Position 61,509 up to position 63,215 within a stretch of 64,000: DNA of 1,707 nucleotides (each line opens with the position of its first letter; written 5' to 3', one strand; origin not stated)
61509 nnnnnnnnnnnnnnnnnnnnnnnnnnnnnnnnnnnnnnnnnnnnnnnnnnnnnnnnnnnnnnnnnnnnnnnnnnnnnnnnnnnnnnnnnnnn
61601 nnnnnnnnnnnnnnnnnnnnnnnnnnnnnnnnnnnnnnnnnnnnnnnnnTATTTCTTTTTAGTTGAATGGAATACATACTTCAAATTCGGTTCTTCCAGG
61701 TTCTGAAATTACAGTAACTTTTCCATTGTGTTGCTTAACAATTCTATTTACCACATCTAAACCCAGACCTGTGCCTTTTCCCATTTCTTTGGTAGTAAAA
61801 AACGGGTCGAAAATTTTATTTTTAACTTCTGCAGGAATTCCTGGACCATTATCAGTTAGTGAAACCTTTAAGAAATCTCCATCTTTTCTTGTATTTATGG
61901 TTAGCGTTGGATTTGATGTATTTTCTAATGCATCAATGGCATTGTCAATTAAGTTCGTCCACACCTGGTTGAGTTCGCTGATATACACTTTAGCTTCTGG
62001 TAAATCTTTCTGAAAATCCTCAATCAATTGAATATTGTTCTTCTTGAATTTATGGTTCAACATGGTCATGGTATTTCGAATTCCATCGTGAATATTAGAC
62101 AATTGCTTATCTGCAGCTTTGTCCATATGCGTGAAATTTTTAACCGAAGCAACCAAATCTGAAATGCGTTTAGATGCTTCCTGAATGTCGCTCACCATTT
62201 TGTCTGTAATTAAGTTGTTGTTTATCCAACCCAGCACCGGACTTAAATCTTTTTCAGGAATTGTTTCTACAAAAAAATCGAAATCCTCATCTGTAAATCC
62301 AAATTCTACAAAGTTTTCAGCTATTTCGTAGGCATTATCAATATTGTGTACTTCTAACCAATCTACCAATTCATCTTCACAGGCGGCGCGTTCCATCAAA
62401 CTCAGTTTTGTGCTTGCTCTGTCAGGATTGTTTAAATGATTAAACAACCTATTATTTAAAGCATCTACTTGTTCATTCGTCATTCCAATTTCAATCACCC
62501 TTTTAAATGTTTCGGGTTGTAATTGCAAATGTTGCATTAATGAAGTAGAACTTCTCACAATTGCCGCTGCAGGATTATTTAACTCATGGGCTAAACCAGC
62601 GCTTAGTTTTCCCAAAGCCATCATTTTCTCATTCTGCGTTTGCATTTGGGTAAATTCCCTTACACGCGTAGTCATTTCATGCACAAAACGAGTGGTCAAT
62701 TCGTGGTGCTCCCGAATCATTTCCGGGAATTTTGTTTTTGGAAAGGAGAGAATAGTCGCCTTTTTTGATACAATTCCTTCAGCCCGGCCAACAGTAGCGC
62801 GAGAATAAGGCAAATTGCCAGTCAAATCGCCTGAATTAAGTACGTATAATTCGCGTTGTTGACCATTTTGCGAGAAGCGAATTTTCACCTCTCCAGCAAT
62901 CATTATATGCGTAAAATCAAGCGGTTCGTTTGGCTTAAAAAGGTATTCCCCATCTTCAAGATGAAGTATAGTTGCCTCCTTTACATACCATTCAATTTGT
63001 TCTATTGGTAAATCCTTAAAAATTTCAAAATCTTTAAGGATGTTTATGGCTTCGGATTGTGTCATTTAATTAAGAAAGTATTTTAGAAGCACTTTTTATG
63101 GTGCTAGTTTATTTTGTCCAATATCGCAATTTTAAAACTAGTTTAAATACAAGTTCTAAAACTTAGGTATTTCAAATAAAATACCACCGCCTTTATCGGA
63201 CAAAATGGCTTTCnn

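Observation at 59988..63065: Cytoplasmic cNMP-binding histidine kinase paired with a receiver-TrxR-like flavoprotein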

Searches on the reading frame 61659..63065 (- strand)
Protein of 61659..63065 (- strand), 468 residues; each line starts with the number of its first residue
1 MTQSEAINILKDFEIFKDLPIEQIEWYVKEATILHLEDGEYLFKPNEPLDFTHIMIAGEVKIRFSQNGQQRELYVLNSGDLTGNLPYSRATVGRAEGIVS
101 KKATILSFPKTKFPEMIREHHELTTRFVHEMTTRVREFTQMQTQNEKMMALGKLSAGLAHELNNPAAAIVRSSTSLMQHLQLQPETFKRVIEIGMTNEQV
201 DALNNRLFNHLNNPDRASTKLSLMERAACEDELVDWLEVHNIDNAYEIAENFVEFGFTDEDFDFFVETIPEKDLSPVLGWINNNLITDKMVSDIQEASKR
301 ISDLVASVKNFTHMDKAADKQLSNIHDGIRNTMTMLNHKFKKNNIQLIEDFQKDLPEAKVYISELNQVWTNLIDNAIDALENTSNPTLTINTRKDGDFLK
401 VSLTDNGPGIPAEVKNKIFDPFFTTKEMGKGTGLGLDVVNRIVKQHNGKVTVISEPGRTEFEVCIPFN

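Call 3: search_protein_families(library=pfam, proteins=[window:61659-63065:-], max_evalue=0.01)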
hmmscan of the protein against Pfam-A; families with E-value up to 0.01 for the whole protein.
window:61659-63065:- (468 aa): 6 families
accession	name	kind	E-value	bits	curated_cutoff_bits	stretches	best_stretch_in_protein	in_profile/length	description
PF02518.31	HATPase_c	-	1.6e-25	90.1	26.4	1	364-467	5-109/111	Histidine kinase-, DNA gyrase B-, and HSP90-like ATPase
PF00027.35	cNMP_binding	-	3.4e-10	40.2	27.5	1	35-120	3-89/89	Cyclic nucleotide-binding domain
PF14501.12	HATPase_c_5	-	5.1e-10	39.6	22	1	364-466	5-102/102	GHKL domain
PF00512.31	HisKA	-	0.00031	21.2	26.9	0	151-189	2-38/66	His Kinase A (phospho-acceptor) domain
PF08519.17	RFC1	-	0.002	18.7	23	0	120-196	54-130/158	Replication factor RFC1 C terminal domain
PF14591.11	AF0941-like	-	0.0064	17.5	22.6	0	284-384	13-95/113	AF0941-like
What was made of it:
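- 62709..63065 (-): CRP/FNR-type beta-barrel sensor domain (aa 1-119; Pfam cNMP_binding) with a non-canonical ligand loop G83-N-L-P-Y-S88-R89. Pfam E 3e-10 (call 3).
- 62262..62516 (-): All-helical insert (aa 184-268) in the DHp hairpin. It is conserved across the family and its function is unknown. It explains the sub-threshold HisKA hit (call 3).
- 61662..62255 (-): DHp helix 2 (aa 271-312) and the catalytic ATP-binding domain (aa 321-468). HATPase_c E 1.6e-25 (call 3).
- On Canonical cyclic-nucleotide-binding domain (CRP/PKA-R type): Pfam PF00027 E 3e-10 (call 3).
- Checked: Kinase domains (call 3): cNMP_binding aa 35-120 (E 3e-10, above cutoff) and HATPase_c aa 364-467 (E 2e-25).
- The Pfam cNMP_binding hit is above threshold (call 3).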

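Call 4: search_protein_families(library=ncbifam, proteins=[window:61659-63065:-], max_evalue=0.01)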
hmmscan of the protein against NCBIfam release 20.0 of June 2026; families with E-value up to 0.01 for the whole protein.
window:61659-63065:- (468 aa): 84 families (the best 25 are shown)
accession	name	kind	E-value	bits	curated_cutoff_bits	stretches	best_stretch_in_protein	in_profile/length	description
NF008468.0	PRK11360.1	equivalog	4.5e-43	147.5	646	2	284-467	427-608/616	two-component system sensor histidine kinase AtoS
NF038348.1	T2SS_HK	subfamily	9.4e-39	133.3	450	2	290-466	400-572/574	histidine kinase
NF046020.1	HisKinCckABruc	equivalog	1.3e-35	122.5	1000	2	295-466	523-706/868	cell cycle histidine kinase CckA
NF007688.0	PRK10364.1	equivalog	2.6e-35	122.1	479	2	288-466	280-450/460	two-component system sensor histidine kinase ZraS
NF052574.1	HisKinEspCMyxo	equivalog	1.3e-34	119.5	1200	2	290-463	459-633/785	serine histidine kinase EspC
NF046026.1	HisKinCckACaul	equivalog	1.6e-31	109.2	1000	2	292-463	342-528/678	cell cycle histidine kinase CckA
NF008293.1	PRK11073.1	equivalog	1.7e-29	103.2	240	2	314-467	188-347/349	nitrogen regulation protein NR(II)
NF047466.1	hybrid_RR_LvrB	exception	2.8e-29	102.5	500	2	287-466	187-375/377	hybrid histidine kinase/response regulator LvrB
NF047497.1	HK_LIC_12097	equivalog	7.9e-29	100.5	500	2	290-467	194-366/367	LIC_12097 family sensor histidine kinase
NF010411.0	PRK13837.1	equivalog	1.5e-26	92.7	647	1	289-467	487-675/828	two-component system VirA-like sensor kinase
NF052573.1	HisKinEspAMyxo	equivalog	3.6e-26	91.4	1400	1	289-459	430-602/755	serine histidine kinase EspA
NF010076.0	PRK13557.1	subfamily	4.3e-26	91.5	631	2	288-458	203-384/540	histidine kinase famiy protein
NF008312.0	PRK11100.1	equivalog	4.7e-25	88.4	356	1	289-456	292-462/477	two-component system sensor histidine kinase CreC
NF046044.1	PnpS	equivalog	6.8e-25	87.9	400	1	282-466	201-390/390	two-component system histidine kinase PnpS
TIGR02938.1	nifL_nitrog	equivalog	8.7e-23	80.6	242.45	1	294-454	317-480/494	nitrogen fixation negative regulator NifL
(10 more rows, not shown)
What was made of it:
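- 61659..63065 (-): Soluble sensor histidine kinase gene (468 aa). Pfam and NCBIfam domains in calls 3 and 4.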

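Call 13: search_solved_structures(query=window:61662-63065:-, max_evalue=0.001, show_alignments=0)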
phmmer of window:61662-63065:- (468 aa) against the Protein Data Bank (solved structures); distinct sequences matched with E-value up to 0.001: 54.
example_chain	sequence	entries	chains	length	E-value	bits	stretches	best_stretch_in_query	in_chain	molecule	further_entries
5idj_A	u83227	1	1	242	2.3e-25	92.6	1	291-466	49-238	Histidine kinase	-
9jfj_A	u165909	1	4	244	2.4e-24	89.2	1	291-468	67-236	Sensor histidine kinase ZraS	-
3a0r_A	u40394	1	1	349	3.6e-22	82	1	300-452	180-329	Sensor protein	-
5idm_A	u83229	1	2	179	2.1e-20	76.2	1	335-466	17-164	Cell cycle histidine kinase CckA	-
8vc9_A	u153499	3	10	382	1.1e-19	73.8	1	289-466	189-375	Leptospira virulence regulator B (LvrB) | histidine kinase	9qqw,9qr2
9p6i_A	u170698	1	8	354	4.3e-18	68.6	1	289-467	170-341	histidine kinase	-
1r62_A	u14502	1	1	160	6.7e-18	68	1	323-467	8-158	Nitrogen regulation protein NR(II)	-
3a0t_A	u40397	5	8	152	1.3e-16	63.7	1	324-453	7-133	Sensor protein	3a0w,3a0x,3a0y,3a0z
9qq6_A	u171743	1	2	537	3.2e-16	62.4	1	287-454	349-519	histidine kinase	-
4gcz_A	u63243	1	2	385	2.2e-14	56.4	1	320-455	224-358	Blue-light photoreceptor, Sensor protein fixL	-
8a7f_A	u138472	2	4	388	2.7e-14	56.1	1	320-455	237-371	Putative Sensory box protein,Sensor protein FixL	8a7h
8a3u_A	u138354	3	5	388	2.7e-14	56.1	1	320-455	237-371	Putative Sensory box protein,Sensor protein FixL | Putative Sensory box protein,Putative Sensory box protein,Sensor protein FixL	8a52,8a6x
9qjg_A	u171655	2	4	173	3.9e-14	55.5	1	364-466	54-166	histidine kinase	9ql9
3d36_A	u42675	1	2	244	2.5e-12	49.6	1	365-457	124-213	Sporulation kinase B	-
5uht_A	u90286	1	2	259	4.9e-12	48.7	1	299-466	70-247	Sensor histidine kinase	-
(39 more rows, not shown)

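Call 16: find_homologous_proteins(query=window:61662-63065:-, max_evalue=0.00001)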
Query window:61662-63065:- (468 aa): 8000 proteins with E <= 0.00001 among 8000 candidates; the best 120 are listed.
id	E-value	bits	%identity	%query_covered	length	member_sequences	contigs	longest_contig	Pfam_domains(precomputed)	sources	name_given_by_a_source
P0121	0.0e+0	1030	98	100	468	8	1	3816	PF02518.32,PF00027.36,PF14501.13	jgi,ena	-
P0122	5.8e-216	736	69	99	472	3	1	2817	PF02518.32,PF00027.36,PF14501.13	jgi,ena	-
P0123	2.7e-213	727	67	100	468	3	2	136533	PF02518.32,PF00027.36,PF14501.13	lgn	-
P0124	1.2e-211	721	67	98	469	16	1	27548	PF02518.32,PF00027.36,PF14501.13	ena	-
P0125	1.1e-210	718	67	98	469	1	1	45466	PF02518.32,PF00027.36,PF14501.13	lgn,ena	-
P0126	8.6e-210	715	66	98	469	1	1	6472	PF02518.32,PF00027.36,PF14501.13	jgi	jgi:signal transduction histidine kinase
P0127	3.7e-207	707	64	100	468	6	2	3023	PF02518.32,PF00512.32,PF00027.36,PF14501.13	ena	-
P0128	3.1e-206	704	65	98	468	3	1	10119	PF02518.32,PF00027.36,PF14501.13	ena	-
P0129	1.9e-205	701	65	100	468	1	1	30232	PF02518.32,PF00027.36,PF14501.13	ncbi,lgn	ncbi:MAG: ATP-binding protein [Bacteroidia bacterium]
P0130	6.8e-205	699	66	98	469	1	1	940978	PF02518.32,PF00027.36,PF14501.13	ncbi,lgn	-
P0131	1.4e-204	698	66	98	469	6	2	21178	PF02518.32,PF00027.36,PF14501.13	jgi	jgi:signal transduction histidine kinase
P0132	8.7e-204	695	65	98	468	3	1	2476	PF02518.32,PF00027.36,PF14501.13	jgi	-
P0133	3.2e-175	601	58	98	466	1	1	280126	PF02518.32,PF00027.36,PF14501.13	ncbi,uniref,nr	ncbi:ATP-binding protein [Cytophagales bacterium LB-30]|uniref:histidine kinase n=1 Tax=Shiella aura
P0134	6.7e-175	600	58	98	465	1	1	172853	PF02518.32,PF00027.36,PF14501.13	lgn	-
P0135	2.1e-174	599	59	99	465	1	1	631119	PF02518.32,PF00512.32,PF00027.36,PF14501.13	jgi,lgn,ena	-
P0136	9.4e-174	597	57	100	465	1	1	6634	PF02518.32,PF00027.36,PF14501.13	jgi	jgi:signal transduction histidine kinase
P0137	9.7e-173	593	58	98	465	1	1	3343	PF02518.32,PF00027.36,PF14501.13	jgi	-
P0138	9.2e-171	587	58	98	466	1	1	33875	PF02518.32,PF00512.32,PF00027.36,PF14501.13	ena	-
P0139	1.0e-170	587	57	98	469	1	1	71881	PF02518.32,PF00027.36,PF14501.13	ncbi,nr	ncbi:MAG TPA: ATP-binding protein [Flavobacteriales bacterium]|nr:ATP-binding protein [Flavobacteria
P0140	1.4e-170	586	58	98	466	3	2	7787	PF02518.32,PF00512.32,PF00027.36,PF14501.13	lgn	-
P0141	6.0e-170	584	57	98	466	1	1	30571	PF02518.32,PF00027.36,PF14501.13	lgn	-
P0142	6.3e-170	584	58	98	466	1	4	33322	PF02518.32,PF00027.36,PF14501.13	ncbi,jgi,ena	-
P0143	9.3e-170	583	58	98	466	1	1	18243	PF02518.32,PF00027.36,PF14501.13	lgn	-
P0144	2.4e-169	582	58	98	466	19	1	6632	PF02518.32,PF00027.36,PF14501.13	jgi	jgi:signal transduction histidine kinase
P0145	3.4e-169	581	59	98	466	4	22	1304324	PF02518.32,PF00027.36,PF14501.13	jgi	jgi:signal transduction histidine kinase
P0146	9.6e-169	580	57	98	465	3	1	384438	PF02518.32,PF00027.36,PF14501.13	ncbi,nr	ncbi:MAG: GHKL domain-containing protein [Saprospiraceae bacterium]|nr:GHKL domain-containing protei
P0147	2.4e-168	579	58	98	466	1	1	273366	PF02518.32,PF00027.36,PF14501.13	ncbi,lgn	-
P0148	3.1e-168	578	58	98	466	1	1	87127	PF02518.32,PF00027.36,PF14501.13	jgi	jgi:signal transduction histidine kinase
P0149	3.5e-168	578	57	98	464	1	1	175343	PF02518.32,PF00027.36,PF14501.13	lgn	-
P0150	3.5e-168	578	56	99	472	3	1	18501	PF02518.32,PF00027.36,PF14501.13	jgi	jgi:signal transduction histidine kinase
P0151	7.8e-168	577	58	98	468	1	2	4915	PF02518.32,PF00027.36,PF14501.13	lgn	-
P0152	8.1e-168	577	58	97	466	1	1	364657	PF02518.32,PF00027.36,PF14501.13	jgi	jgi:signal transduction histidine kinase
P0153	1.1e-167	576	56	100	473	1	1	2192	PF02518.32,PF00512.32,PF00027.36,PF14501.13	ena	-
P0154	3.0e-167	575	56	98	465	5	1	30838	PF02518.32,PF00027.36,PF14501.13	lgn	-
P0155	3.8e-167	575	55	98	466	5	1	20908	PF02518.32,PF00027.36,PF14501.13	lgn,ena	-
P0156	1.1e-166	573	56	100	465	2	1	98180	PF02518.32,PF00027.36,PF14501.13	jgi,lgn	jgi:signal transduction histidine kinase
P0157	1.5e-166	573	56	98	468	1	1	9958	PF02518.32,PF00027.36,PF14501.13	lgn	-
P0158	2.2e-166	572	55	98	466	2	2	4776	PF02518.32,PF00027.36,PF14501.13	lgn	-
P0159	3.3e-166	572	56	98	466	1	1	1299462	PF02518.32,PF00027.36,PF14501.13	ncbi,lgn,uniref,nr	ncbi:ATP-binding protein [Dyadobacter arcticus]|uniref:histidine kinase n=1 Tax=Dyadobacter arcticus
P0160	3.9e-166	571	56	100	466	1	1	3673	PF02518.32,PF00027.36,PF14501.13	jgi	jgi:signal transduction histidine kinase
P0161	6.4e-166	571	58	98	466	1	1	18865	PF02518.32,PF00027.36,PF14501.13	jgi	jgi:signal transduction histidine kinase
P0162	6.5e-166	571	56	98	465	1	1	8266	PF02518.32,PF00027.36,PF14501.13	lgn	-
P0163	9.0e-166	570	57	98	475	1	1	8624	PF02518.32,PF00027.36,PF14501.13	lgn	-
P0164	1.1e-165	570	55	98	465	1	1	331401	PF02518.32,PF00512.32,PF00027.36,PF14501.13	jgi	jgi:signal transduction histidine kinase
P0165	1.1e-165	570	56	98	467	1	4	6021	PF02518.32,PF00027.36,PF14501.13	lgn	-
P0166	2.1e-165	569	57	100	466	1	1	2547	PF02518.32,PF00027.36,PF14501.13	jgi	jgi:signal transduction histidine kinase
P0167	3.7e-165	568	57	97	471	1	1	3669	PF02518.32,PF00512.32,PF00027.36,PF14501.13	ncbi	-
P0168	6.3e-165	567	54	98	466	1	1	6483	PF02518.32,PF00512.32,PF00027.36,PF14501.13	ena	-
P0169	7.6e-165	567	55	100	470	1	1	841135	PF02518.32,PF00027.36,PF14501.13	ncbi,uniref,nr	ncbi:GHKL domain-containing protein [Pedobacter sp. HMF7647]|uniref:histidine kinase n=1 Tax=Hufsiel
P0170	8.6e-165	567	57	98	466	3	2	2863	PF02518.32,PF00027.36,PF14501.13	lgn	-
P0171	1.4e-164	566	56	98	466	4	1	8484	PF02518.32,PF00027.36,PF14501.13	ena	-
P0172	1.9e-164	566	56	98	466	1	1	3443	PF02518.32,PF00027.36,PF14501.13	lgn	-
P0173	5.7e-164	564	54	99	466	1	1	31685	PF02518.32,PF00027.36,PF14501.13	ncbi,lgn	-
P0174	8.3e-164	564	56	98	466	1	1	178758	PF02518.32,PF00027.36,PF14501.13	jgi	jgi:signal transduction histidine kinase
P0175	9.6e-164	564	56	98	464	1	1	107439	PF02518.32,PF00027.36,PF14501.13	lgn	-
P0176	1.9e-163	563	55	100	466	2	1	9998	PF02518.32,PF00027.36,PF14501.13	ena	-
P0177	2.4e-163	562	54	98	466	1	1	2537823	PF02518.32,PF00027.36,PF14501.13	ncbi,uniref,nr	ncbi:ATP-binding protein [Dyadobacter luticola]|uniref:histidine kinase n=1 Tax=Dyadobacter luticola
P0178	2.5e-163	562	55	97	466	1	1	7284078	PF02518.32,PF00027.36,PF14501.13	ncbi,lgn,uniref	ncbi:ATP-binding protein [Dyadobacter sp. 676]|uniref:histidine kinase n=1 Tax=Dyadobacter sp. 676 T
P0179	2.9e-163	562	54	98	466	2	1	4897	PF02518.32,PF00027.36,PF14501.13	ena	-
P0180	3.5e-163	562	55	98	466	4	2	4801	PF02518.32,PF00027.36,PF14501.13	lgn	-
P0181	5.0e-163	561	54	100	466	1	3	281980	PF02518.32,PF00027.36,PF14501.13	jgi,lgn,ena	-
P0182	5.1e-163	561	55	99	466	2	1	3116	PF02518.32,PF00027.36,PF14501.13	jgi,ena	-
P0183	5.9e-163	561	54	98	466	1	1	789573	PF02518.32,PF00027.36,PF14501.13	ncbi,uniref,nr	ncbi:ATP-binding protein [Dyadobacter sp. CY323]|uniref:ATP-binding protein n=1 Tax=Dyadobacter sp. 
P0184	6.8e-163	561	56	100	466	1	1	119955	PF02518.32,PF00027.36,PF14501.13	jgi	jgi:signal transduction histidine kinase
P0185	9.6e-163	560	55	100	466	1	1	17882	PF02518.32,PF00027.36,PF14501.13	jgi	jgi:signal transduction histidine kinase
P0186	2.3e-162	559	56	98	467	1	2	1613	PF02518.32,PF00027.36,PF14501.13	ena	-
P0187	2.6e-162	559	54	98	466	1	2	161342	PF02518.32,PF00027.36,PF14501.13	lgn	-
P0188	2.9e-162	559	53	100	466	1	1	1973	PF02518.32,PF00027.36,PF14501.13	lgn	-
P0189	3.1e-162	559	54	99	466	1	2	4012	PF02518.32,PF00027.36,PF14501.13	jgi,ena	-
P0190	4.9e-162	558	55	98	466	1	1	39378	PF02518.32,PF00027.36,PF14501.13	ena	-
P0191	5.1e-162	558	55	100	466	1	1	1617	PF02518.32,PF00027.36,PF14501.13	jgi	jgi:signal transduction histidine kinase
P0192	5.4e-162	558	56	99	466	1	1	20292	PF02518.32,PF00027.36,PF14501.13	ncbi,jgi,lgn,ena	jgi:signal transduction histidine kinase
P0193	5.7e-162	558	55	99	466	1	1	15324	PF02518.32,PF00027.36,PF14501.13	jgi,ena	-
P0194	6.8e-162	557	55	99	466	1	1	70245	PF02518.32,PF00027.36,PF14501.13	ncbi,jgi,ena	jgi:signal transduction histidine kinase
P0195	7.0e-162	557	55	97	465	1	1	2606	PF02518.32,PF00027.36,PF14501.13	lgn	-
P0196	8.9e-162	557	54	98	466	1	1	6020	PF02518.32,PF00027.36,PF14501.13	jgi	jgi:signal transduction histidine kinase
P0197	1.5e-161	556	54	99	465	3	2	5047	PF02518.32,PF00027.36,PF14501.13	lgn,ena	-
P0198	2.5e-161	556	54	98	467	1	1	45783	PF02518.32,PF00027.36,PF14501.13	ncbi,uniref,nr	ncbi:sensor histidine kinase [Segetibacter aerophilus]|uniref:histidine kinase n=1 Tax=Segetibacter 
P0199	2.5e-161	556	55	100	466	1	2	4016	PF02518.32,PF00512.32,PF00027.36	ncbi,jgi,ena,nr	ncbi:MAG TPA: ATP-binding protein [Puia sp.]|jgi:signal transduction histidine kinase|nr:ATP-binding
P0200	3.3e-161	555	55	100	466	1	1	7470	PF02518.32,PF00027.36,PF14501.13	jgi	jgi:signal transduction histidine kinase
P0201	3.5e-161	555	55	98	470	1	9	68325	PF02518.32,PF00512.32,PF00027.36,PF14501.13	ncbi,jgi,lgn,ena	-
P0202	4.1e-161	555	55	98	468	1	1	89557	PF02518.32,PF00512.32,PF00027.36,PF14501.13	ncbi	-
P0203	5.9e-161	554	55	98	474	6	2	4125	PF02518.32,PF00027.36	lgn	-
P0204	5.9e-161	554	55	98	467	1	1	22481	PF02518.32,PF00027.36,PF14501.13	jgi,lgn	-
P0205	7.1e-161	554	53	98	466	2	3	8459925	PF02518.32,PF00027.36,PF14501.13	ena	-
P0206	8.2e-161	554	54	98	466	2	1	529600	PF02518.32,PF00027.36,PF14501.13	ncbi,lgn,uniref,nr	ncbi:MAG: GHKL domain-containing protein [Dyadobacter sp.]|uniref:ATP-binding protein n=1 Tax=Dyadob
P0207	9.3e-161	554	55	98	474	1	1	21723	PF02518.32,PF00027.36,PF14501.13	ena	-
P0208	9.6e-161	554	55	98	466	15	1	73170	PF02518.32,PF00027.36,PF14501.13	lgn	-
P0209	9.7e-161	554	54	100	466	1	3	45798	PF02518.32,PF00512.32,PF00027.36,PF14501.13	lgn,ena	-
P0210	1.3e-160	553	54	98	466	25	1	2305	PF02518.32,PF00027.36,PF14501.13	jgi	jgi:signal transduction histidine kinase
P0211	1.4e-160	553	54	98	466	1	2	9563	PF02518.32,PF00027.36,PF14501.13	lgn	-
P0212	1.4e-160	553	54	98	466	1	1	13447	PF02518.32,PF00027.36,PF14501.13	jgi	jgi:signal transduction histidine kinase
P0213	1.6e-160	553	54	100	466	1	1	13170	PF02518.32,PF00027.36,PF14501.13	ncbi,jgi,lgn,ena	ncbi:MAG TPA: ATP-binding protein [Mucilaginibacter sp.]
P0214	2.1e-160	553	54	98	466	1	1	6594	PF02518.32,PF00027.36,PF14501.13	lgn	-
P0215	2.1e-160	553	57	95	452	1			PF02518.32,PF00027.36,PF14501.13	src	-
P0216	2.4e-160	552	52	100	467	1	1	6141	PF02518.32,PF00027.36,PF14501.13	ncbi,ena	-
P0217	2.6e-160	552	53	99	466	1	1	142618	PF02518.32,PF00027.36,PF14501.13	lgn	-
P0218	2.6e-160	552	52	100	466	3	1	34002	PF02518.32,PF00027.36,PF14501.13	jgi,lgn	-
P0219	3.4e-160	552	55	98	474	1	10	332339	PF02518.32,PF00027.36,PF14501.13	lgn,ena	-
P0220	3.6e-160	552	53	98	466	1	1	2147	PF02518.32,PF00512.32,PF00027.36,PF14501.13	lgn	-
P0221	3.8e-160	552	53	99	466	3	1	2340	PF02518.32,PF00027.36,PF14501.13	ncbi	-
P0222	4.0e-160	552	53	98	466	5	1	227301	PF02518.32,PF00027.36,PF14501.13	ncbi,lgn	ncbi:MAG: ATP-binding protein [Dyadobacter fermentans]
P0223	4.0e-160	552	54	99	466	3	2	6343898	PF02518.32,PF00027.36,PF14501.13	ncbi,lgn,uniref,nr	ncbi:sensor histidine kinase [Mucilaginibacter gotjawali]|uniref:Signal transduction histidine kinas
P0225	4.8e-160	551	54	98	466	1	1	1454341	PF02518.32,PF00027.36,PF14501.13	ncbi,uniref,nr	ncbi:ATP-binding protein [Mucilaginibacter sp. L196]|uniref:ATP-binding protein n=1 Tax=Mucilaginiba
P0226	4.9e-160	551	53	98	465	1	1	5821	PF02518.32,PF00027.36,PF14501.13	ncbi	-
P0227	5.9e-160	551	54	100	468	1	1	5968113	PF02518.32,PF00027.36,PF14501.13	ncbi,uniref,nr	ncbi:GHKL domain-containing protein [Adhaeribacter swui]|uniref:histidine kinase n=1 Tax=Adhaeribact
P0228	7.1e-160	551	53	98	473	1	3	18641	PF02518.32,PF00027.36,PF14501.13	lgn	-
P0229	7.8e-160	551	53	99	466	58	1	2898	PF02518.32,PF00027.36,PF14501.13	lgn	-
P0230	8.2e-160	551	54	99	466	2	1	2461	PF02518.32,PF00027.36,PF14501.13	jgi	-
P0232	8.8e-160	550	53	100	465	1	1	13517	PF02518.32,PF00027.36,PF14501.13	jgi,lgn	-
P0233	9.2e-160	550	54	99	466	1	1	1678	PF02518.32,PF00027.36,PF14501.13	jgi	jgi:signal transduction histidine kinase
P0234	9.4e-160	550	54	100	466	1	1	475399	PF02518.32,PF00512.32,PF00027.36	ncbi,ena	-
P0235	9.8e-160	550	54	98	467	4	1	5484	PF02518.32,PF00027.36,PF14501.13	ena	-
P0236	9.9e-160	550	56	98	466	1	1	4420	PF02518.32,PF00512.32,PF00027.36,PF14501.13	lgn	-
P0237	1.3e-159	550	52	98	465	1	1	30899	PF02518.32,PF00027.36,PF14501.13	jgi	jgi:signal transduction histidine kinase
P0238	1.3e-159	550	54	98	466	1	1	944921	PF02518.32,PF00027.36,PF14501.13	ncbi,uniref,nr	ncbi:ATP-binding protein [Dyadobacter sp. CY326]|uniref:ATP-binding protein n=1 Tax=Dyadobacter sp. 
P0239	1.3e-159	550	55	98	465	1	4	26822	PF02518.32,PF00027.36,PF14501.13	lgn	-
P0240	1.4e-159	550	53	98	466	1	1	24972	PF02518.32,PF00027.36,PF14501.13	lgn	-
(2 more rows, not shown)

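Call 68: predict_structure(alignment_id=A6)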
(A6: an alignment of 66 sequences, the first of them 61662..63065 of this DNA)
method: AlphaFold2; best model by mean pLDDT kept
length: 468 residues; sequences in the alignment: 66
mean_pLDDT: 80.2   pTM: 0.37
mean pLDDT of the five models: 80.2, 79.0, 77.4, 75.9, 75.8
residues with pLDDT >= 90: 77; 70-90: 308; 50-70: 70; < 50: 13
segments of 3 or more residues with pLDDT < 50: 309-317, 432-434
pLDDT, mean of each block of 10 residues (from residue 1): 81 86 91 91 87 91 78 85 83 86 92 90 86 73 62 60 74 78 61 72 81 65 82 87 85 85 85 84 86 80 63 49 86 83 89 86 83 87 89 91 88 71 52 66 87 88 88
secondary structure, 60 per line:
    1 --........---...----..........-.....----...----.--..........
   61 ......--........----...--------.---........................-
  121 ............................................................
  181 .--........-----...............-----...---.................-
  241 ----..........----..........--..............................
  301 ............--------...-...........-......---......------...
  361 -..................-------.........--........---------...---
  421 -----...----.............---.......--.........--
elements in order: H3-10 H21-30 E32-36 E41-43 E51-66 E69-76 E81-83 E96-109 H110-119 H121-181 H184-191 H197-211 H223-239 H245-254 H259-268 H271-312 E321-323 H325-335 H337-342 E346-351 E358-360 H362-379 E387-395 E398-405 H433-445 E449-455 E458-466
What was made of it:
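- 61659..63065 (-): AF2 model in call 68.
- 62262..62516 (-): AF2 shows helices between 184 and 268 (call 68).
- On Canonical cyclic-nucleotide-binding domain (CRP/PKA-R type): AF2 shows strands at 32-109 and then a helix (call 68).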
